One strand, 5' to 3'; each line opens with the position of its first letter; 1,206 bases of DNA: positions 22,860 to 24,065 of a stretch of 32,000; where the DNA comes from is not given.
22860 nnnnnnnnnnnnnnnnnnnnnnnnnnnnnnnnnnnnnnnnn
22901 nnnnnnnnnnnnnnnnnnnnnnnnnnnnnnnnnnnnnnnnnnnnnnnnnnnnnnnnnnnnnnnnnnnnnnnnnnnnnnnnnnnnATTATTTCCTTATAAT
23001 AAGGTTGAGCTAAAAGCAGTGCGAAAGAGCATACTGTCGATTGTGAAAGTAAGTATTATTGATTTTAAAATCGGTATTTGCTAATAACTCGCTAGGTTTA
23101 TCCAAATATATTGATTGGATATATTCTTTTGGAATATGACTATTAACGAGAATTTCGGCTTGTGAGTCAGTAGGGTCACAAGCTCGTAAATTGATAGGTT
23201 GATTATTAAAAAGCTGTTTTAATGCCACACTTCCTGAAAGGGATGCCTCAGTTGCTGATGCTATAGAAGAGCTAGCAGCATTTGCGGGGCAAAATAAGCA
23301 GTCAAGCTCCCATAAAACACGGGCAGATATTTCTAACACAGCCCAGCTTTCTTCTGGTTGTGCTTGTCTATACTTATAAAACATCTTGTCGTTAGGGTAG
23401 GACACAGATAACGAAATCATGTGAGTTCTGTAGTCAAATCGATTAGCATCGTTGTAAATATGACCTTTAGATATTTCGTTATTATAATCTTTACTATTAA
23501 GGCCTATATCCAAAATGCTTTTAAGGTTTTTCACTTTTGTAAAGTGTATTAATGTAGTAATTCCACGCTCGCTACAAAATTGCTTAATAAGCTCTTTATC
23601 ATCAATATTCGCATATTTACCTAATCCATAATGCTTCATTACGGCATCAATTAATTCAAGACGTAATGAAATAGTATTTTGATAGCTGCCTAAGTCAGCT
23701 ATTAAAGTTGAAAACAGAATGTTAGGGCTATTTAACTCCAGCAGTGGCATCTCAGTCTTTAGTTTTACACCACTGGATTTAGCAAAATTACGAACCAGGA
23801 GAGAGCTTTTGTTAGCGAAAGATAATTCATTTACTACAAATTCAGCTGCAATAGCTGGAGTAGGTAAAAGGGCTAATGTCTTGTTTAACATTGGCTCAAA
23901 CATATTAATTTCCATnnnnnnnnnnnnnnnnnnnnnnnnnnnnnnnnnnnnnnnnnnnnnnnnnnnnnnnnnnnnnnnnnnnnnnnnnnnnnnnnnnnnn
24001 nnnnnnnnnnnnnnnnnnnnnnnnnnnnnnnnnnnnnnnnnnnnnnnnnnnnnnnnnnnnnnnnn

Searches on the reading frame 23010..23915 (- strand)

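Call 10: search_protein_families(library=pfam, proteins=[window:23010-23915:-], max_evalue=0.001)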
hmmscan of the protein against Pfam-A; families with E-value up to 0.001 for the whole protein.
window:23010-23915:- (301 aa): 1 family
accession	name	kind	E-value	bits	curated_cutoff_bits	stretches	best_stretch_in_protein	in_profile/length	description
PF14487.12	DarT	-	1.3e-18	67.9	22.5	1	124-274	2-173/201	ssDNA thymidine ADP-ribosyltransferase, DarT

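Call 11: search_protein_families(library=padloc, proteins=[window:23010-23915:-], max_evalue=0.001)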
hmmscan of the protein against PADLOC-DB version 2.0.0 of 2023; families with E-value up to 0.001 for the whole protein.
window:23010-23915:- (301 aa): 1 family
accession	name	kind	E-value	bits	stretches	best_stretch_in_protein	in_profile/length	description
PDLC02991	DarT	-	3e-09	35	1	120-271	10-169/196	-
